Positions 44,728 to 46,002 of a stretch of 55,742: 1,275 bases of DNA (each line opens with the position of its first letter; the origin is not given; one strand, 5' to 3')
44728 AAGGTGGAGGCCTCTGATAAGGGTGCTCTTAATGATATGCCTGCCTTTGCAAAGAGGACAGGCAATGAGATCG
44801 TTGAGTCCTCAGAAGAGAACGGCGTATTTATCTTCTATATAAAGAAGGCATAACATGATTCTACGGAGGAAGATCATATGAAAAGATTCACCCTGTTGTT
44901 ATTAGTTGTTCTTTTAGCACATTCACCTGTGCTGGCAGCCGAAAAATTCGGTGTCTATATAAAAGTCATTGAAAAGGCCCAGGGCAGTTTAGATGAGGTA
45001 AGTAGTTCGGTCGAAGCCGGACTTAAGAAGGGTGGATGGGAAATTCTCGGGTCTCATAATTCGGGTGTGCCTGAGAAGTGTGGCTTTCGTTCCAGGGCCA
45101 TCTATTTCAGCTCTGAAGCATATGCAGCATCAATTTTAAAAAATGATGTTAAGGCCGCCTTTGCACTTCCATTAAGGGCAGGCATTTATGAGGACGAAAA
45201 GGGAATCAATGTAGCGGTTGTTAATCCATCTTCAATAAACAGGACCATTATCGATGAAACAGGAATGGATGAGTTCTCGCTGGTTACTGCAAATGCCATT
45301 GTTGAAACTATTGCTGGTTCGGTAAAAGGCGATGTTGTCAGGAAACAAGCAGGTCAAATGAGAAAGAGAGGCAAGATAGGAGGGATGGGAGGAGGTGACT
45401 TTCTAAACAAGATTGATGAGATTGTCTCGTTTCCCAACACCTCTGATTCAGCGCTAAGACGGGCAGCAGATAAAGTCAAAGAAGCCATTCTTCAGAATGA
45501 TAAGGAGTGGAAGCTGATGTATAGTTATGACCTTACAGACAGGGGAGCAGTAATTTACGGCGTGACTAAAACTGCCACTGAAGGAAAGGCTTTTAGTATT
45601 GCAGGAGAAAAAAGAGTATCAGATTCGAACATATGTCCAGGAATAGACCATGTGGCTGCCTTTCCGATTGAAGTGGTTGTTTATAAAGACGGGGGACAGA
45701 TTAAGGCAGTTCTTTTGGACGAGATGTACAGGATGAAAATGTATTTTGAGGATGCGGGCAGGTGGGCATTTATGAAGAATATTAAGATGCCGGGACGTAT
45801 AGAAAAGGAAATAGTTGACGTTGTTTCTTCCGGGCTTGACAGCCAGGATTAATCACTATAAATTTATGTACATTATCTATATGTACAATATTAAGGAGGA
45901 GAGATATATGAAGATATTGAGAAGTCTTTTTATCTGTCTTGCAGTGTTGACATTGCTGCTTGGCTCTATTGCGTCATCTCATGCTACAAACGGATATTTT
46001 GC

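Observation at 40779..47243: Sigma-54-driven YedE / DsrE / TusA sulfur-relay island extended by a secreted double-DUF302 protein and a FadL-type outer-membrane channel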

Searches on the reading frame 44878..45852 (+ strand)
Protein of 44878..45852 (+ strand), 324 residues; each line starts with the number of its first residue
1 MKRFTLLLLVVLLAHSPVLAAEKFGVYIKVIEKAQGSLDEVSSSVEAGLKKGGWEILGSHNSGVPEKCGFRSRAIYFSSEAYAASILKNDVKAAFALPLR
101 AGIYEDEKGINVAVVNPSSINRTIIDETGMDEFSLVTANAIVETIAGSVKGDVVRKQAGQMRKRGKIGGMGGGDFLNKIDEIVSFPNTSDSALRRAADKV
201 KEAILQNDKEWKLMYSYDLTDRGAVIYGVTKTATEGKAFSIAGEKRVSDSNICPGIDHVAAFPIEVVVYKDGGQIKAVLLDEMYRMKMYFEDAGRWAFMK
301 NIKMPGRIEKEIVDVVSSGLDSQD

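Call 3: search_protein_families(library=pfam, proteins=[window:44878-45852:+], max_evalue=0.01)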
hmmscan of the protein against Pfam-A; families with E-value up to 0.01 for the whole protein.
window:44878-45852:+ (324 aa): 1 family
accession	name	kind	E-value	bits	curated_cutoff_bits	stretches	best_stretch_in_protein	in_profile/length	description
PF03625.19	DUF302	-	1.2e-05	25.5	23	1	74-117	20-63/63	Domain of unknown function DUF302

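Call 4: search_protein_families(library=ncbifam, proteins=[window:44878-45852:+], max_evalue=0.01)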
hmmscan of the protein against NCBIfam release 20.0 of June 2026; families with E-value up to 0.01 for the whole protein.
window:44878-45852:+ (324 aa): 0 families

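Call 17: find_homologous_proteins(query=window:44878-45852:+)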
Query window:44878-45852:+ (324 aa): 360 proteins with E <= 0.001 among 4613 candidates; the best 120 are listed.
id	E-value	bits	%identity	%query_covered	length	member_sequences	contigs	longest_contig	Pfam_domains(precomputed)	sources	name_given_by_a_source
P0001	2.3e-207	705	100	100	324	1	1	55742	PF03625.21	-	-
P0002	1.2e-168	578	81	100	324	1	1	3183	PF03625.21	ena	-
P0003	3.3e-168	577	85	94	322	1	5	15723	PF03625.21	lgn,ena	-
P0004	6.5e-168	576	80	100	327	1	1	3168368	PF03625.21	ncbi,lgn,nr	ncbi:MAG: hypothetical protein JSW20_03685 [Nitrospiraceae bacterium]|nr:MAG: hypothetical protein J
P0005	2.0e-167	574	83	99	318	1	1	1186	PF03625.21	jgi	jgi:uncharacterized protein (DUF302 family)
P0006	2.0e-167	574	80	99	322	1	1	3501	PF03625.21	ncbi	-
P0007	4.6e-162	556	78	99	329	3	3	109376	PF03625.21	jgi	jgi:uncharacterized protein (DUF302 family)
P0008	1.4e-161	555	79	99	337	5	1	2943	PF03625.21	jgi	-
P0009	2.5e-159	547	77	99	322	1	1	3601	PF03625.21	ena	-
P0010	4.0e-159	547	76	99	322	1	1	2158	PF03625.21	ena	-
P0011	1.3e-154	532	77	99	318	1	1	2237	PF03625.21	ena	-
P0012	9.3e-153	526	82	92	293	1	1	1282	PF03625.21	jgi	jgi:uncharacterized protein (DUF302 family)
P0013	8.1e-152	523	74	99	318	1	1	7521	PF03625.21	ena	-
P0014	1.9e-130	453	65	95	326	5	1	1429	PF03625.21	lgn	-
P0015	5.1e-128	445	63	95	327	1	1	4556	PF03625.21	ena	-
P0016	1.9e-127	443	64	99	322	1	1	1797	PF03625.21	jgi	-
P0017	2.5e-126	439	63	95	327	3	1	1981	PF03625.21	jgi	jgi:uncharacterized protein (DUF302 family)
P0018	4.1e-126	438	60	99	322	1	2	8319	PF03625.21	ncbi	-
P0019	7.0e-126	438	61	97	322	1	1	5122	PF03625.21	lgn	-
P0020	2.1e-125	436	61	99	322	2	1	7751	PF03625.21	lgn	-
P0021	4.2e-125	435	63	95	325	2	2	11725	PF03625.21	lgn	-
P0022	9.0e-124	431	62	93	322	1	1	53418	PF03625.21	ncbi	-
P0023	1.1e-123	430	61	98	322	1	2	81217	PF03625.21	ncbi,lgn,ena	-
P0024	5.4e-123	428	60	99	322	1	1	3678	PF03625.21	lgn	-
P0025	5.6e-123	428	60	100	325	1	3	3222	PF03625.21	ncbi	-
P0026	1.2e-122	427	62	99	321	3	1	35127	PF03625.21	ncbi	-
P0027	1.4e-122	427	59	99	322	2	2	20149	PF03625.21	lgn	-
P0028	2.3e-122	426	60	99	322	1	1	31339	PF03625.21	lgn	-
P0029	3.1e-122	426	59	98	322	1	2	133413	PF03625.21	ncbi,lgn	-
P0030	3.9e-122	425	61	93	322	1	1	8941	PF03625.21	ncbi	-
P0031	5.8e-122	425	62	92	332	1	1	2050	PF03625.21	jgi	-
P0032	8.4e-122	424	59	98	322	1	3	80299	PF03625.21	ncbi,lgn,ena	-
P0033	1.0e-121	424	59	98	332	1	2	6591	PF03625.21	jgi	-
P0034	1.4e-121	423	60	99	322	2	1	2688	PF03625.21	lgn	-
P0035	3.4e-121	422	60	97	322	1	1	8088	PF03625.21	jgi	jgi:uncharacterized protein (DUF302 family)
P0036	7.3e-121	421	60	99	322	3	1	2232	PF03625.21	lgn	-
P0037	1.2e-120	420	60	99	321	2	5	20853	PF03625.21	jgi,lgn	-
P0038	1.7e-120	420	58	98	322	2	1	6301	PF03625.21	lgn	-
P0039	1.7e-120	420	59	97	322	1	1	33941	PF03625.21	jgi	jgi:uncharacterized protein (DUF302 family)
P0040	3.0e-120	419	61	99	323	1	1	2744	PF03625.21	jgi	-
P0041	3.1e-120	419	58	98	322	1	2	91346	PF03625.21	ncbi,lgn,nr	ncbi:MAG: hypothetical protein HY755_00365 [Nitrospirae bacterium]|nr:hypothetical protein [Nitrospi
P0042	3.5e-120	419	59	99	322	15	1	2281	PF03625.21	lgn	-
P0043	3.9e-120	419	62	98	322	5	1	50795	PF03625.21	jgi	-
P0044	4.7e-120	418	59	99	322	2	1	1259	PF03625.21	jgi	-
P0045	5.9e-120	418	60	98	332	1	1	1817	PF03625.21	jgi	jgi:uncharacterized protein (DUF302 family)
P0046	6.5e-120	418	60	93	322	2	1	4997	PF03625.21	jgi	-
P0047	6.6e-120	418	60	98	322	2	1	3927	PF03625.21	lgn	-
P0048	8.3e-120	418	59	97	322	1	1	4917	PF03625.21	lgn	-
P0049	1.1e-119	417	60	98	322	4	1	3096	PF03625.21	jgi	jgi:uncharacterized protein (DUF302 family)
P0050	1.5e-119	417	60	98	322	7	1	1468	PF03625.21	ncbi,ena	-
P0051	1.9e-119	416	59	98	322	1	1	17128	PF03625.21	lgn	-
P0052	4.1e-119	415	59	98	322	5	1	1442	PF03625.21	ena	-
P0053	4.9e-119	415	60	94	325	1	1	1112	PF03625.21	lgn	-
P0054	5.9e-119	415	58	99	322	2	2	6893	PF03625.21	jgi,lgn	jgi:uncharacterized protein (DUF302 family)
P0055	7.8e-119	414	61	92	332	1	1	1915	PF03625.21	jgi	jgi:uncharacterized protein (DUF302 family)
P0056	1.1e-118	414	60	96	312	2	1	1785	PF03625.21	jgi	-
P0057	1.4e-118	414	59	98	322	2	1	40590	PF03625.21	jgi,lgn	jgi:uncharacterized protein (DUF302 family)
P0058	1.4e-118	414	60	94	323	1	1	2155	PF03625.21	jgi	jgi:uncharacterized protein (DUF302 family)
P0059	2.0e-118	413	58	98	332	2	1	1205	PF03625.21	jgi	-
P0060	4.8e-118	412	60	98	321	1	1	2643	PF03625.21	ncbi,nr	ncbi:MAG: hypothetical protein DDT18_01961 [Actinobacteria bacterium]|nr:hypothetical protein [Actin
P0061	7.6e-118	411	60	98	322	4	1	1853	PF03625.21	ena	-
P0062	9.3e-118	411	59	98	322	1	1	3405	PF03625.21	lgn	-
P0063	1.2e-117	410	61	92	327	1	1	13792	PF03625.21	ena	-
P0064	1.2e-117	410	58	98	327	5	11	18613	PF03625.21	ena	-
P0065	2.1e-117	410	59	94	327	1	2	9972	PF03625.21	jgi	jgi:uncharacterized protein (DUF302 family)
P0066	2.1e-117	410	60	95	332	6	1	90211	PF03625.21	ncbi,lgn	-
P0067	3.1e-117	409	60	92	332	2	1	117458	PF03625.21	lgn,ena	-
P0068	3.4e-117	409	59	98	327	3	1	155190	PF03625.21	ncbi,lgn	-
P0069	8.7e-117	408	59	99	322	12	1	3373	PF03625.21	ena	-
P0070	1.1e-116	407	59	98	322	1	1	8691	PF03625.21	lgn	-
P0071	4.4e-116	405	57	98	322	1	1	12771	PF03625.21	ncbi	-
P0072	2.0e-115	403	58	98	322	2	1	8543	PF03625.21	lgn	-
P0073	3.0e-115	403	57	94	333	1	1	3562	PF03625.21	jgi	jgi:uncharacterized protein (DUF302 family)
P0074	5.4e-115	402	58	98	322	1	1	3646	PF03625.21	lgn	-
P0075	6.8e-115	401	56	99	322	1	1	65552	PF03625.21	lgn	-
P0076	9.7e-115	401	58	94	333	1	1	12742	PF03625.21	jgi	jgi:uncharacterized protein (DUF302 family)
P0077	1.1e-114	401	60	94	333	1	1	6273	PF03625.21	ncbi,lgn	-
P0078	6.7e-114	398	61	93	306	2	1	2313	PF03625.21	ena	-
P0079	1.2e-112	394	56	99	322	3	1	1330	PF03625.21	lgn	-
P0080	3.2e-112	393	56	98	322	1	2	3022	PF03625.21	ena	-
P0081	4.6e-112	392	59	91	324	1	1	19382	PF03625.21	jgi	-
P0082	7.7e-111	388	57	99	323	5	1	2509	PF03625.21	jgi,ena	-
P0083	1.9e-108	380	54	98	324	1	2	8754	PF03625.21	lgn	-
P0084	2.8e-104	367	54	92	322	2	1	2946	PF03625.21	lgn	-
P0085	1.1e-102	361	52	99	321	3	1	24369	PF03625.21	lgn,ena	-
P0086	4.4e-102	359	53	99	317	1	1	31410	PF03625.21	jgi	jgi:uncharacterized protein (DUF302 family)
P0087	1.1e-101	358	52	98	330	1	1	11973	PF03625.21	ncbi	-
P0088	1.8e-100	354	54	92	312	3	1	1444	PF03625.21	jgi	jgi:uncharacterized protein (DUF302 family)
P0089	1.9e-100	354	52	92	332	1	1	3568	PF03625.21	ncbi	-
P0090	2.3e-100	354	52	97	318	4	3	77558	PF03625.21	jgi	jgi:uncharacterized protein (DUF302 family)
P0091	9.5e-99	348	53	92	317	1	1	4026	PF03625.21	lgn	-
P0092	2.5e-98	347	51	99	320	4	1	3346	PF03625.21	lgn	-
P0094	4.5e-98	346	50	98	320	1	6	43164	PF03625.21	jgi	jgi:uncharacterized protein (DUF302 family)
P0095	8.3e-98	345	51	94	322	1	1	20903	PF03625.21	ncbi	ncbi:MAG: hypothetical protein AB1632_09670 [Nitrospirota bacterium]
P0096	3.0e-97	344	49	99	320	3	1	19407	PF03625.21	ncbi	-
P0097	5.7e-97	343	51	99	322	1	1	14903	PF03625.21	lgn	-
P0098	6.0e-97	343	50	99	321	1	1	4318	PF03625.21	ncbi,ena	-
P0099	8.4e-97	342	50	94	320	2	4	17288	PF03625.21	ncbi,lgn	-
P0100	9.0e-97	342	50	97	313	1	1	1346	PF03625.21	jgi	jgi:uncharacterized protein (DUF302 family)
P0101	1.1e-96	342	51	97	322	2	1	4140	PF03625.21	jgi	jgi:uncharacterized protein (DUF302 family)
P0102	1.4e-96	341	50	99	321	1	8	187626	PF03625.21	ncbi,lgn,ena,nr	ncbi:hypothetical protein BMS3Abin07_02041 [bacterium BMS3Abin07]|nr:hypothetical protein BMS3Abin07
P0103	1.7e-96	341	53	90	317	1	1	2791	PF03625.21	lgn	-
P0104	2.7e-96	340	48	99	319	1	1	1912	PF03625.21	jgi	jgi:uncharacterized protein (DUF302 family)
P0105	6.2e-96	339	52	94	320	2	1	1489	PF03625.21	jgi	jgi:uncharacterized protein (DUF302 family)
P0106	6.5e-96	339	50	98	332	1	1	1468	PF03625.21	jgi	-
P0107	6.7e-96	339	52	92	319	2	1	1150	PF03625.21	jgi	jgi:uncharacterized protein (DUF302 family)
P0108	1.3e-95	338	49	98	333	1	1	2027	PF03625.21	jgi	jgi:uncharacterized protein (DUF302 family)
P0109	2.3e-95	337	47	99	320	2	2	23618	PF03625.21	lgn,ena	-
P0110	3.7e-95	337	50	99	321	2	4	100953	PF03625.21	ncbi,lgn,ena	-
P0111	4.3e-95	336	47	98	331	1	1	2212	PF03625.21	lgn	-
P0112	6.8e-95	336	49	98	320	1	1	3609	PF03625.21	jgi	jgi:uncharacterized protein (DUF302 family)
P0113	6.9e-95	336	49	99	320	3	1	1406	PF03625.21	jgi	jgi:uncharacterized protein (DUF302 family)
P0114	1.0e-94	335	65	73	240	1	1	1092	PF03625.21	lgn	-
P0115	1.4e-94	335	50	93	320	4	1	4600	PF03625.21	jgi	jgi:uncharacterized protein (DUF302 family)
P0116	1.7e-94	335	48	99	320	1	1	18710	PF03625.21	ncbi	-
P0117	1.7e-94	334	46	99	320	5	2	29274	PF03625.21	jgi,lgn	-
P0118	2.4e-94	334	49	99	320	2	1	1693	PF03625.21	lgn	-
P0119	2.5e-94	334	51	93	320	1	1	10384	PF03625.21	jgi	jgi:uncharacterized protein (DUF302 family)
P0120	3.3e-94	334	49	99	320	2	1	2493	PF03625.21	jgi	jgi:uncharacterized protein (DUF302 family)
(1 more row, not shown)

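Call 19: find_related_loci(query=A1, collection=genome_contigs, flank=10000)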
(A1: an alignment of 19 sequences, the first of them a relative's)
Query A1 (324 aa) in genome_contigs; peptide patterns used: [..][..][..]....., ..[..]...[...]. (x = any residue, [..] = any of these).
115 stretches matched a pattern; 94 encode a relative of the query (tblastn E <= 1e-3); the best 80 are kept; 80 distinct loci.
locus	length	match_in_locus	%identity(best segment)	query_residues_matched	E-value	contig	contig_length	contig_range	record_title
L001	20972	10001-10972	80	1-324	5e-169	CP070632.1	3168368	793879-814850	MAG: Nitrospiraceae bacterium isolate bin97 chromosome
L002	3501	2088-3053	80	1-322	2e-167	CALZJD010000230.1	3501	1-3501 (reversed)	MAG: Thermodesulfovibrionia bacterium isolate FO_M_Nitrospirota_05 genome assembly, contig: scaffold_26853, whole genome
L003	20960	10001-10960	59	3-321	2e-125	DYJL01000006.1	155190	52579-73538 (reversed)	MAG TPA_asm: Nitrospira japonica isolate FI88_42_154 Afr_mines_FI88_66_length_155190_cov_67_337048, whole genome shotgun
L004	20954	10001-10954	61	2-320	6e-124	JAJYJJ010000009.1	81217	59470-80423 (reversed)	MAG: Nitrospirae bacterium isolate DBS2-1.bin158 NODE_510_length_81217_cov_4.404600, whole genome shotgun sequence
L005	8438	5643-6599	59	2-320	2e-122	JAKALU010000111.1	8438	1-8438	MAG: Nitrospirae bacterium isolate WY5.bin134 NODE_15456_length_8438_cov_1.347732, whole genome shotgun sequence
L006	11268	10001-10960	62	1-320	2e-121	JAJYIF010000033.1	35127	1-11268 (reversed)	MAG: Nitrospirae bacterium isolate DBS2-1.bin112 NODE_2031_length_35127_cov_2.910571, whole genome shotgun sequence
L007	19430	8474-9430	58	1-320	9e-122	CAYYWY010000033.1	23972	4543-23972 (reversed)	MAG TPA_asm: uncultured Nitrospiraceae bacterium isolate SRP290908_co1_101 genome assembly, contig: NODE_2629_length_239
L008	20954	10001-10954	58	2-320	4e-121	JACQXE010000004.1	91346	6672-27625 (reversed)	MAG: Nitrospirae bacterium isolate NC_groundwater_1507_Pr4_B-0.1um_42_5 SR1-18-B1_scaffold_53952, whole genome shotgun s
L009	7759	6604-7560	60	1-320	1e-119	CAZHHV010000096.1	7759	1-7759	MAG TPA_asm: uncultured Nitrospiraceae bacterium isolate binchicken_co232_94 genome assembly, contig: NODE_17978_length_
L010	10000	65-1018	60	2-320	1e-118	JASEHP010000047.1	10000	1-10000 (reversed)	MAG: Thermodesulfovibrionales bacterium isolate Yes70-26 NODE_47_length_10000_cov_30.986526, whole genome shotgun sequen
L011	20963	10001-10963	57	1-321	7e-118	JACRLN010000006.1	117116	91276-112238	MAG: Nitrospirae bacterium isolate NC_groundwater_1882_Pr3_B-0.1um_42_111 SR2-18-B1_coassembly_96069, whole genome shotg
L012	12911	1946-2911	56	1-321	3e-110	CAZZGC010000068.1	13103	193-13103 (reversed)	MAG TPA_asm: uncultured Thermodesulfovibrio sp. isolate binchicken_co172_70 genome assembly, contig: NODE_4128_length_13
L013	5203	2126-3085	51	1-320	7e-101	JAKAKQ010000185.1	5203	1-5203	MAG: Nitrospirae bacterium isolate WY4.bin7 NODE_21163_length_5203_cov_1.665682, whole genome shotgun sequence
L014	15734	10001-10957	49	1-321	1e-96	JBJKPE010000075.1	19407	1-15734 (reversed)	MAG: Thermodesulfovibrionales bacterium isolate Bin_113 S1Ck127_3695884_flag_0_multi_24.9751_len_19407, whole genome sho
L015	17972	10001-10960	50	1-320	2e-96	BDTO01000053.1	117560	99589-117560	Bacterium BMS3Bbin05 DNA, contig: NODE_3, whole genome shotgun sequence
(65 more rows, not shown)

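Call 38: search_solved_structures(query=A2, max_evalue=1, show_alignments=2)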
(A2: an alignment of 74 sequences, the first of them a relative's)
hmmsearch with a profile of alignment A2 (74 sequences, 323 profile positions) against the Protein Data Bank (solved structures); distinct sequences matched with E-value up to 1: 2.
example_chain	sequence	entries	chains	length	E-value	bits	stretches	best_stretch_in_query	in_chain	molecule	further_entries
1q9u_A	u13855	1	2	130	0.01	18.1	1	35-145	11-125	Uncharacterized protein APC35924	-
1j3m_A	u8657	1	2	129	0.66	12.1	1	35-131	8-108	the conserved hypothetical protein TT1751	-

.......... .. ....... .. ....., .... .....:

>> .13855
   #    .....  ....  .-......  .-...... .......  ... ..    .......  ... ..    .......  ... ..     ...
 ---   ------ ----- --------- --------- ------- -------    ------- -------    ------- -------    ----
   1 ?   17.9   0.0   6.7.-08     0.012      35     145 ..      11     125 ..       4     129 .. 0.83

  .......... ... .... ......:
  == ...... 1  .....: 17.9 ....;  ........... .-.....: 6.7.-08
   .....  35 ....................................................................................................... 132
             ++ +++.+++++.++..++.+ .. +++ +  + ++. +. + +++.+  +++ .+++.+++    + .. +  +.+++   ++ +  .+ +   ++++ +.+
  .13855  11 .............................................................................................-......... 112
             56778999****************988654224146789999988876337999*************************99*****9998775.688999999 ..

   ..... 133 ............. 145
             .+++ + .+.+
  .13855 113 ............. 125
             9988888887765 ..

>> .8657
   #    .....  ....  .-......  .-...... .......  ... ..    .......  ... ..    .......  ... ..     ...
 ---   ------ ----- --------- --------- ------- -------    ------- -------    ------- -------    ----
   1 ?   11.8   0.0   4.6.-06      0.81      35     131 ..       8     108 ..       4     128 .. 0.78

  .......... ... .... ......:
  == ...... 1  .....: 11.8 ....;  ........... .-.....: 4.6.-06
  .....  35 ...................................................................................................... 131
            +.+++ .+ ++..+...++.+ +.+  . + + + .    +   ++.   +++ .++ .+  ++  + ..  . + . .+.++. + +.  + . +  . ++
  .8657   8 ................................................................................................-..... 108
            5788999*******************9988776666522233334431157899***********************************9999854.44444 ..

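Call 41: predict_structure(alignment_id=A2)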
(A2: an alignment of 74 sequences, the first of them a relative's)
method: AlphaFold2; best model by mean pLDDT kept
length: 324 residues; sequences in the alignment: 74
mean_pLDDT: 90.6   pTM: 0.87
mean pLDDT of the five models: 90.6, 88.4, 87.8, 87.0, 85.6
residues with pLDDT >= 90: 242; 70-90: 61; 50-70: 11; < 50: 10
segments of 3 or more residues with pLDDT < 50: 15-21, 322-324
pLDDT, mean of each block of 10 residues (from residue 1): 68 46 84 98 99 98 92 98 97 97 96 96 90 94 98 93 85 94 91 96 96 98 97 94 85 90 97 95 93 81 92 90 47
secondary structure, 60 per line:
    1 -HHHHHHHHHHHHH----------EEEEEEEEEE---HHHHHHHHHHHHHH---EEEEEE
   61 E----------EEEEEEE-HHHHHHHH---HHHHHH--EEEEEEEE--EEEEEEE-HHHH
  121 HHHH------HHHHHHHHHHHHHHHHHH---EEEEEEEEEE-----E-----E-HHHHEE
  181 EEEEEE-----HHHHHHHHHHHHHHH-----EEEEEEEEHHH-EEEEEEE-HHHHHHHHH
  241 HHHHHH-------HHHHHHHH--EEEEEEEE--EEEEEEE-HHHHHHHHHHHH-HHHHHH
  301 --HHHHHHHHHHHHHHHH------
elements in order: H2-14 E25-34 H38-51 E55-61 E72-78 H80-87 H91-96 E99-106 E109-115 H117-124 H131-148 E152-161 H175-178 E179-186 H192-206 E212-219 E224-230 H232-246 H254-261 E264-271 E274-280 H282-293 H295-300 H303-318

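Call 43: fold_search(model_id=the predicted structure, library=pdb)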
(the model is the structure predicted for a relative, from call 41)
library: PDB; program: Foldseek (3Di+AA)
matches with E <= 10: 756; with E <= 0.001: 5
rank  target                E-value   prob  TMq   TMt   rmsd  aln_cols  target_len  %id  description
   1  1q9u_A                1.7e-06  1.00  0.34  0.81   2.5       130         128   14  Crystal structure of uncharacterized conserved protein DUF302 from Bacillus stearothermophilus (released 2004-03-02)
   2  1j3m_A                1.1e-05  1.00  0.30  0.68   4.3       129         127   21  Crystal structure of the conserved hypothetical protein TT1751 from Thermus thermophilus HB8 (released 2004-05-18)
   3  7tj1_D                1.2e-05  1.00  0.32  0.72   2.6       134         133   16  Crystal Structure of the Putative Fluoride Ion Transporter CrcB Bab1_1389 from Brucella abortus (released 2022-01-26)
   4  7tj1_A                1.4e-05  1.00  0.32  0.71   3.2       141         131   19  Crystal Structure of the Putative Fluoride Ion Transporter CrcB Bab1_1389 from Brucella abortus (released 2022-01-26)
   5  7tj1_C                1.8e-05  1.00  0.32  0.73   2.6       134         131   16  Crystal Structure of the Putative Fluoride Ion Transporter CrcB Bab1_1389 from Brucella abortus (released 2022-01-26)
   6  4i8o_A                4.4e-03  0.82  0.18  0.17  18.3       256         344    7  Crystal structure of the toxin RnlA from Escherichia coli (released 2013-10-23)
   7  2p9k_D                3.5e-02  0.06  0.10  0.11  23.4       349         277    9  Crystal structure of bovine Arp2/3 complex co-crystallized with ATP and crosslinked with glutaraldehyde (released 2007-05-29)
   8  7r5v_P                4.2e-02  0.15  0.15  0.21  22.2       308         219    9  Structure of the human CCAN CENP-A alpha-satellite complex (released 2022-04-27)
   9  9cxi_B                4.4e-02  0.06  0.12  0.07  24.9       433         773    8  Structure of PDE6C in complex with the rod inhibitory p gamma subunit in the absence of added cGMP (released 2024-12-18)
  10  9t0n                  5.5e-02  0.04  0.11  0.11  19.3       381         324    7  Crystal structure of TagF (ACIAD2683) from Acinetobacter baylyi ADP1 (released 2025-11-12)
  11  7r5v_N                5.9e-02  0.18  0.21  0.22  19.0       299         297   10  Structure of the human CCAN CENP-A alpha-satellite complex (released 2022-04-27)
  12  8ie2_E                9.8e-02  0.04  0.13  0.07  26.6       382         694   10  Crystal structure of Lactiplantibacillus plantarum GlyRS (released 2023-06-07)
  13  2du5_A                1.0e-01  0.10  0.18  0.12  30.4       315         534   14  Crystal structure of Archaeoglobus fulgidus O-phosphoseryl-tRNA synthetase E418N/E420N mutant complexed with tRNAOpal  (released 2007-03-13)
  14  1ln1                  1.1e-01  0.20  0.16  0.22  16.8       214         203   10  Crystal Structure of Human Phosphatidylcholine Transfer Protein in Complex with Dilinoleoylphosphatidylcholine (released 2002-06-26)
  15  2dt9_A                1.1e-01  0.08  0.09  0.18  15.3       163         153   10  Crystal structure of the regulatory subunit of aspartate kinase from Thermus flavus (released 2007-07-17)
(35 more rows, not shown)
